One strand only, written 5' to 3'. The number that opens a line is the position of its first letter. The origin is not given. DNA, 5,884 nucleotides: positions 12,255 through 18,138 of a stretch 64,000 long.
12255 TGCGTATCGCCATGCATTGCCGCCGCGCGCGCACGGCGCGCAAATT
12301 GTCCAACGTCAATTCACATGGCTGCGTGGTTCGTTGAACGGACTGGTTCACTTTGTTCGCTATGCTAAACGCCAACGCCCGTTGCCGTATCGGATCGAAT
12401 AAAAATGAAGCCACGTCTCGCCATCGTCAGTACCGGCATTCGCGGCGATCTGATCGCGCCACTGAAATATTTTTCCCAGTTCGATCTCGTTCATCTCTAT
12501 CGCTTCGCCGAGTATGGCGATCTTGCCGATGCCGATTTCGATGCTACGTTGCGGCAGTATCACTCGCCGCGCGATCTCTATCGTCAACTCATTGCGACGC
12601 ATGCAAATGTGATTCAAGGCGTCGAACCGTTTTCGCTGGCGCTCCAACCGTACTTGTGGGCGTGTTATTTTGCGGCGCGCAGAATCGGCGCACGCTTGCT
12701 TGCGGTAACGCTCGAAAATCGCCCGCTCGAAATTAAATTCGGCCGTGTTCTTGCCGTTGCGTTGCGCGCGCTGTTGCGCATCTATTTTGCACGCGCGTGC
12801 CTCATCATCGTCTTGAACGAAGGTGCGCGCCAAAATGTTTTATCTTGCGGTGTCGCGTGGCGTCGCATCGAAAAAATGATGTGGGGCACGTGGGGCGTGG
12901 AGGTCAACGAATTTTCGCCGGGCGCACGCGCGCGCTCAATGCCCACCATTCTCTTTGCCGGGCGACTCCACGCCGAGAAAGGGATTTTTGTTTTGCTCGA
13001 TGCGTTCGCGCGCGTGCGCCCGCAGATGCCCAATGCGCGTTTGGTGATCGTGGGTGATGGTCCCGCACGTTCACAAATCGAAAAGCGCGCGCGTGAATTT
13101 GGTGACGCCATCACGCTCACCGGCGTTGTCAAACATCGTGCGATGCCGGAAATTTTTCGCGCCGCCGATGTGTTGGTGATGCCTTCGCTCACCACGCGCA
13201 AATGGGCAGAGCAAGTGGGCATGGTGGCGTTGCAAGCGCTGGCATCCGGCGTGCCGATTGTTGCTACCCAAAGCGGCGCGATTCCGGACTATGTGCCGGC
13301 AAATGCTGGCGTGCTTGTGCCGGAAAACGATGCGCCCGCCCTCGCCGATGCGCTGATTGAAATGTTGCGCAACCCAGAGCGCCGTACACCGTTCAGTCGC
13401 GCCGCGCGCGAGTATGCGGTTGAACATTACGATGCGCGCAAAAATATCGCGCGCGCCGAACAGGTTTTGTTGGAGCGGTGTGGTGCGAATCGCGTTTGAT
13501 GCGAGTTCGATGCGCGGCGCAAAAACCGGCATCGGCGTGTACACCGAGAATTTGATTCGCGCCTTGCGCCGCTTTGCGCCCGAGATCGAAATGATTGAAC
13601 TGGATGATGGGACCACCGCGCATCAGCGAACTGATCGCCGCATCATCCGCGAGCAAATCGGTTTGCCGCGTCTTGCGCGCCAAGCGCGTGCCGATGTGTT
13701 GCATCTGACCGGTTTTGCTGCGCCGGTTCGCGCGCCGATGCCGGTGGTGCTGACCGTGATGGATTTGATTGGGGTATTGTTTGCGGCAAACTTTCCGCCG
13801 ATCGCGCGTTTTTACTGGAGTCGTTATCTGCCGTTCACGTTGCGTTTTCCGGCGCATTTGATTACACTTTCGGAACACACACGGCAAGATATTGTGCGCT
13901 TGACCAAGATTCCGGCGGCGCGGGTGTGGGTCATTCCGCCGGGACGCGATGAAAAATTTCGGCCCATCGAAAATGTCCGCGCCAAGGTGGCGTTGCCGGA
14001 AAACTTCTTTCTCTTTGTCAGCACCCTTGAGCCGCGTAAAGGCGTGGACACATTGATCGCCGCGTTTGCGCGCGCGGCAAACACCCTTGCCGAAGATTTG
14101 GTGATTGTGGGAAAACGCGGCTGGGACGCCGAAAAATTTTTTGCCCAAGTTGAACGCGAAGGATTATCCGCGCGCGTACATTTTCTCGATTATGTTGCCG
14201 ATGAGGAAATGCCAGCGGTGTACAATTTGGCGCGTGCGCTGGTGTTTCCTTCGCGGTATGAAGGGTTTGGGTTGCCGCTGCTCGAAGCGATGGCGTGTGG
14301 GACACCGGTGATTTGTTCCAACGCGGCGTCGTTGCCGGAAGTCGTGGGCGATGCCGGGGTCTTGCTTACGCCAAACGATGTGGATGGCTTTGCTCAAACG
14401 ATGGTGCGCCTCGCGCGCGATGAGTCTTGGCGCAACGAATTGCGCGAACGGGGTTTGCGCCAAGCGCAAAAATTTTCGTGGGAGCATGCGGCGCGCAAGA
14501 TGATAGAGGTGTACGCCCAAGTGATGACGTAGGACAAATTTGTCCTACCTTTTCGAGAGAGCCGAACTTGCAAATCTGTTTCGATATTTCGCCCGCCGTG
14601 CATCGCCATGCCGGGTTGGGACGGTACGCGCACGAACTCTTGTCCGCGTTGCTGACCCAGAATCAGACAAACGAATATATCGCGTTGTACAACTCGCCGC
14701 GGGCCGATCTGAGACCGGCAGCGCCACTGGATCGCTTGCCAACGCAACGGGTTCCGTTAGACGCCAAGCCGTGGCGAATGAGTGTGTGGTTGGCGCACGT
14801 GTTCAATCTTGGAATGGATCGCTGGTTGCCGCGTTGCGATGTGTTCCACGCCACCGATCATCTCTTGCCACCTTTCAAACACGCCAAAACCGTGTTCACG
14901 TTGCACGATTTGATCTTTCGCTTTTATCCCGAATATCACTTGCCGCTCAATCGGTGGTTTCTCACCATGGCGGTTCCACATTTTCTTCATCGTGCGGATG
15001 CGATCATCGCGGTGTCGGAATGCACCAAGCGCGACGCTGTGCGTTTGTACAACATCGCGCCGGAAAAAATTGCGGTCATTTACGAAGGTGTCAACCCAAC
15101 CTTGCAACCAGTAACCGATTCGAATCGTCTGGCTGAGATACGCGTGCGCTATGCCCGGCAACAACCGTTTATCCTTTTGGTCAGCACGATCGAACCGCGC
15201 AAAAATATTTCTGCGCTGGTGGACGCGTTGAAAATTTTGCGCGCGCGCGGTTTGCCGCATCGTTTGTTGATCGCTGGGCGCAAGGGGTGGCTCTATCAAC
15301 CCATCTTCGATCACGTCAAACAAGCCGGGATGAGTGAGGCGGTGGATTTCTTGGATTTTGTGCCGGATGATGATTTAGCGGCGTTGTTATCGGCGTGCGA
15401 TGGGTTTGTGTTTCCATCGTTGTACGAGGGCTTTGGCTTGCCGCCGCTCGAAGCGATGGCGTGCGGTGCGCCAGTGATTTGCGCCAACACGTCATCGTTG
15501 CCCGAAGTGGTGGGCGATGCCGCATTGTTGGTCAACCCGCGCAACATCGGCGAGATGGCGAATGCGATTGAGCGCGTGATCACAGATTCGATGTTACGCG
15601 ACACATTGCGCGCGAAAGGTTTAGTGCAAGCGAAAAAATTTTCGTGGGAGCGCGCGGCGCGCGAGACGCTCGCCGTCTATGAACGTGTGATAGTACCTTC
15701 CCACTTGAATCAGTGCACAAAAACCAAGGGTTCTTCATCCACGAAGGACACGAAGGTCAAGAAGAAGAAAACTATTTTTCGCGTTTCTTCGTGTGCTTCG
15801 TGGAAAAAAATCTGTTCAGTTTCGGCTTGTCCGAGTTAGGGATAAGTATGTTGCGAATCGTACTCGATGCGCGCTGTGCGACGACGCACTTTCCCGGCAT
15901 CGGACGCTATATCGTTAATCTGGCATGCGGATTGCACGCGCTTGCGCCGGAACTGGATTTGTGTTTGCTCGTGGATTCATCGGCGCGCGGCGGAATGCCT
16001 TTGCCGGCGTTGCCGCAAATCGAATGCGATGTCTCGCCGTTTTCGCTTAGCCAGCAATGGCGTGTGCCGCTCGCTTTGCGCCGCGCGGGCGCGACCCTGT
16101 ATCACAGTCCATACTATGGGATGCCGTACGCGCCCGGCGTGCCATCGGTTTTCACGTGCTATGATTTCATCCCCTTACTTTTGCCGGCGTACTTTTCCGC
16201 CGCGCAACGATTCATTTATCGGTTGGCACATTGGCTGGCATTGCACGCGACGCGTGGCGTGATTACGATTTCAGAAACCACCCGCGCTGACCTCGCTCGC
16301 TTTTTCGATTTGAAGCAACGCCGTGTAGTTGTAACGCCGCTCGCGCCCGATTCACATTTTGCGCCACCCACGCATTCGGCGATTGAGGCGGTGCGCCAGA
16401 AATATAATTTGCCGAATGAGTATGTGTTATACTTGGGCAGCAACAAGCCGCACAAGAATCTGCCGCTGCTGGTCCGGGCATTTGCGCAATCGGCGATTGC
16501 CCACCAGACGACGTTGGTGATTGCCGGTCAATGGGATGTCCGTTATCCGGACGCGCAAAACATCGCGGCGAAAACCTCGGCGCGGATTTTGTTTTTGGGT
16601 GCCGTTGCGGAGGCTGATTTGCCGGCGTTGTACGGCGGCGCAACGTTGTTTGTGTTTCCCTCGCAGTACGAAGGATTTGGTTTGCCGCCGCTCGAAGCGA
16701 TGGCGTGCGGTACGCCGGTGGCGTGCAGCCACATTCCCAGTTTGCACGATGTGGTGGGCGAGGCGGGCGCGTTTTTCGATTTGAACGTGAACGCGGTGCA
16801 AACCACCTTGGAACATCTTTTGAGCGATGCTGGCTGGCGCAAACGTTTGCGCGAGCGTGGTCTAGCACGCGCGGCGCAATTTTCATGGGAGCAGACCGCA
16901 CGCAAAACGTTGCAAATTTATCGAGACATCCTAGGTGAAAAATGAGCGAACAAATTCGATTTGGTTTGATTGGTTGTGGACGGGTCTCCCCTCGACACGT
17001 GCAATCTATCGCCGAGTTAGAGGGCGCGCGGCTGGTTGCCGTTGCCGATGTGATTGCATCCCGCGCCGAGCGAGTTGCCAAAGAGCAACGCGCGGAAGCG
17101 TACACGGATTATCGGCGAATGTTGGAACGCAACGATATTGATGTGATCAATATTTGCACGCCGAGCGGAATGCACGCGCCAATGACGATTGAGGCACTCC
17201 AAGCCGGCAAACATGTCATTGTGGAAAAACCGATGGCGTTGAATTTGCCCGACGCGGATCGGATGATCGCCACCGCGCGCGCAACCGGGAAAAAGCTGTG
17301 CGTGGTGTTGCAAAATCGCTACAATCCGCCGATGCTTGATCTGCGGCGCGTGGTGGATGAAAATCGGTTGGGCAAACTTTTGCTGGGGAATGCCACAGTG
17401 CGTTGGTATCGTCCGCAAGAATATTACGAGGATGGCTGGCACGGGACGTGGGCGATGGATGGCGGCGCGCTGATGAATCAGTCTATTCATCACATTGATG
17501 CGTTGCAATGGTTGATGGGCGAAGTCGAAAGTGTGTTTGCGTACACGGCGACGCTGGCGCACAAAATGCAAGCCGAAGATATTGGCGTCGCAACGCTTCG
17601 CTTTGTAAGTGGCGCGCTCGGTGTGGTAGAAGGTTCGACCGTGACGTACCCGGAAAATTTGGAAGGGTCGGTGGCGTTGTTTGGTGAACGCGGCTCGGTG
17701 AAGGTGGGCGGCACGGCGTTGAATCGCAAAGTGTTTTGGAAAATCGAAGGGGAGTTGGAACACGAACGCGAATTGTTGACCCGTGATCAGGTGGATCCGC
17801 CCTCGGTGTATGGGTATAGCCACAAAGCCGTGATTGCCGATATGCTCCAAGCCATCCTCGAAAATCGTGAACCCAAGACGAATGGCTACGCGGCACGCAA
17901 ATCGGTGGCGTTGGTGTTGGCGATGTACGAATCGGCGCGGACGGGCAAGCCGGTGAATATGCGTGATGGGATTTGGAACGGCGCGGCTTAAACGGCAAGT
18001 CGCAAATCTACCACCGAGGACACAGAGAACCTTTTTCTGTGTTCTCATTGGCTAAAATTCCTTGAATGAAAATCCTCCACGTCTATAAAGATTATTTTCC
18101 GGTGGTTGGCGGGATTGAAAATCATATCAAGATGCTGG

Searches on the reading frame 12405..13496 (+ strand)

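Call 46: search_protein_families(library=pfam, proteins=[window:12405-13496:+], max_evalue=0.001)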
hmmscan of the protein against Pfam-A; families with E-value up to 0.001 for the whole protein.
window:12405-13496:+ (364 aa): 4 families
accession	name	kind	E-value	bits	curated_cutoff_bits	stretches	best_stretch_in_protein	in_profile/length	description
PF00534.26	Glycos_transf_1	-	3.7e-36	124.7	26.4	1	179-336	15-171/172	Glycosyl transferases group 1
PF13692.12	Glyco_trans_1_4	-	1.4e-35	123.1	27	1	180-323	2-142/142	Glycosyl transferases group 1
PF20706.3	GT4-conflict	-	1.7e-08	34.3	26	1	176-336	194-353/385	Family 4 Glycosyltransferase in conflict systems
PF13524.12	Glyco_trans_1_2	-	1.9e-06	28.3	25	1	207-350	11-141/144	Glycosyl transferase-like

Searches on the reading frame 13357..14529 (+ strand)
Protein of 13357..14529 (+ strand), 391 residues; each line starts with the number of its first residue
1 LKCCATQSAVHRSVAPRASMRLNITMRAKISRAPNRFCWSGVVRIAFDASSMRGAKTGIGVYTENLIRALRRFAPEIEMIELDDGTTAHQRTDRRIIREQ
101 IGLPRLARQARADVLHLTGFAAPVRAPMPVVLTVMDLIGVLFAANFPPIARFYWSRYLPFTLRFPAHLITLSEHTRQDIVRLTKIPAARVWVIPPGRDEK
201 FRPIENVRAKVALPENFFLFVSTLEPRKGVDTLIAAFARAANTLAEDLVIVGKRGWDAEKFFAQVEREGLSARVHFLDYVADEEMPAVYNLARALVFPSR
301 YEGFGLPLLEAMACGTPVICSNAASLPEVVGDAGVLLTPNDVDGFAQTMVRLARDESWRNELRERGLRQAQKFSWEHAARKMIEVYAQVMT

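Call 46: search_protein_families(library=pfam, proteins=[window:13357-14529:+], max_evalue=0.001)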
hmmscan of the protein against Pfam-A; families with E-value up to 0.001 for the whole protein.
window:13357-14529:+ (391 aa): 6 families
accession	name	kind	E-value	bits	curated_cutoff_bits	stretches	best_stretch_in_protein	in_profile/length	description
PF00534.26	Glycos_transf_1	-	2.9e-37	128.3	26.4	1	210-366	8-169/172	Glycosyl transferases group 1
PF13692.12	Glyco_trans_1_4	-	2.4e-34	119.1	27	1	218-355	4-142/142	Glycosyl transferases group 1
PF20706.3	GT4-conflict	-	2.9e-14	53.3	26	1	188-363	172-352/385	Family 4 Glycosyltransferase in conflict systems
PF13439.12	Glyco_transf_4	-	1.8e-11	44.8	28.5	1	58-199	3-168/170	Glycosyltransferase Family 4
PF13524.12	Glyco_trans_1_2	-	2.3e-11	44.3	25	1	239-383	7-143/144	Glycosyl transferase-like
PF13579.12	Glyco_trans_4_4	-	3.4e-08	34.4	29.7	1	57-196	1-158/158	Glycosyl transferase 4-like domain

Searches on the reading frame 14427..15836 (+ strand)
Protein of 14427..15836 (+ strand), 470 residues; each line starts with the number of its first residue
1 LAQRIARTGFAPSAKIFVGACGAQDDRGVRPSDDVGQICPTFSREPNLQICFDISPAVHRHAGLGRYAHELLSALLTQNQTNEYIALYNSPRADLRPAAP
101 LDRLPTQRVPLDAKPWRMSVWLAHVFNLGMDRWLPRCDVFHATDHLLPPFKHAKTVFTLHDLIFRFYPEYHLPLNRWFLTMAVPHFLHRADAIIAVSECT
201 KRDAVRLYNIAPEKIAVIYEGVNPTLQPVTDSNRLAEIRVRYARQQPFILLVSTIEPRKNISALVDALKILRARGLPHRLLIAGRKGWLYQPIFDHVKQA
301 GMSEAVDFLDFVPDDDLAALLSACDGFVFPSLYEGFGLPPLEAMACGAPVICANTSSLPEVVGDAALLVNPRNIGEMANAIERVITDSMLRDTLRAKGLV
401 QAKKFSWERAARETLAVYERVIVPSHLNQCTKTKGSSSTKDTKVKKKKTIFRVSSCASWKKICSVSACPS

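Call 46: search_protein_families(library=pfam, proteins=[window:14427-15836:+], max_evalue=0.001)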
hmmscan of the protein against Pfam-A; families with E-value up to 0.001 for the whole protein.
window:14427-15836:+ (470 aa): 7 families
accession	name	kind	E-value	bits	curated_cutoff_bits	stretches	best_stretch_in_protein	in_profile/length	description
PF00534.26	Glycos_transf_1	-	2.1e-35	122.3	26.4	1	245-397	14-168/172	Glycosyl transferases group 1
PF13692.12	Glyco_trans_1_4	-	4.5e-30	105.2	27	1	247-387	2-142/142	Glycosyl transferases group 1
PF13439.12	Glyco_transf_4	-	1e-18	68.4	28.5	1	63-225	3-169/170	Glycosyltransferase Family 4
PF20706.3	GT4-conflict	-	1.2e-13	51.3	26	1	189-413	146-384/385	Family 4 Glycosyltransferase in conflict systems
PF13579.12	Glyco_trans_4_4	-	3.1e-11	44.3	29.7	1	63-219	2-156/158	Glycosyl transferase 4-like domain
PF13524.12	Glyco_trans_1_2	-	9.7e-08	32.5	25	1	266-415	7-143/144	Glycosyl transferase-like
PF00982.27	Glyco_transf_20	-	0.00038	19.7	32.5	0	306-399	353-451/473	Glycosyltransferase family 20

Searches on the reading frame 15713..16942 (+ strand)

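Call 46: search_protein_families(library=pfam, proteins=[window:15713-16942:+], max_evalue=0.001)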
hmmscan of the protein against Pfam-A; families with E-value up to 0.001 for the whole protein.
window:15713-16942:+ (410 aa): 6 families
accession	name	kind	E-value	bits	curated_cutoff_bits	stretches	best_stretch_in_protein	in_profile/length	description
PF00534.26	Glycos_transf_1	-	1.8e-28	99.6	26.4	1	228-383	6-169/172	Glycosyl transferases group 1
PF13692.12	Glyco_trans_1_4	-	2.5e-24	86.6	27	1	237-372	3-142/142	Glycosyl transferases group 1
PF13439.12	Glyco_transf_4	-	4.9e-11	43.4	28.5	1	62-209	3-163/170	Glycosyltransferase Family 4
PF13579.12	Glyco_trans_4_4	-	1.3e-08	35.8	29.7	1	62-210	2-157/158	Glycosyl transferase 4-like domain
PF20706.3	GT4-conflict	-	3e-08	33.5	26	1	237-390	199-362/385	Family 4 Glycosyltransferase in conflict systems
PF13524.12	Glyco_trans_1_2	-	5.1e-07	30.2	25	1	264-400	13-143/144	Glycosyl transferase-like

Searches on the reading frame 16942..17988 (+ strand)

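Call 46: search_protein_families(library=pfam, proteins=[window:16942-17988:+], max_evalue=0.001)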
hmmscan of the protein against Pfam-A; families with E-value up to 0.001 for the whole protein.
window:16942-17988:+ (349 aa): 4 families
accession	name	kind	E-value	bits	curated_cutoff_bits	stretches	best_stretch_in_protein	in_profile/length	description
PF01408.29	GFO_IDH_MocA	-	1.3e-31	110.2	24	1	5-121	1-118/120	Oxidoreductase family, NAD-binding Rossmann fold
PF22725.1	GFO_IDH_MocA_C3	-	4.7e-30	104.6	27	1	132-253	2-123/124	GFO/IDH/MocA C-terminal domain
PF02894.22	GFO_IDH_MocA_C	-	6.2e-28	98.5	22.9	1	137-340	3-218/218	Oxidoreductase family, C-terminal alpha/beta domain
PF03447.22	NAD_binding_3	-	2.4e-06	28.7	24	1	11-120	1-114/116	Homoserine dehydrogenase, NAD binding domain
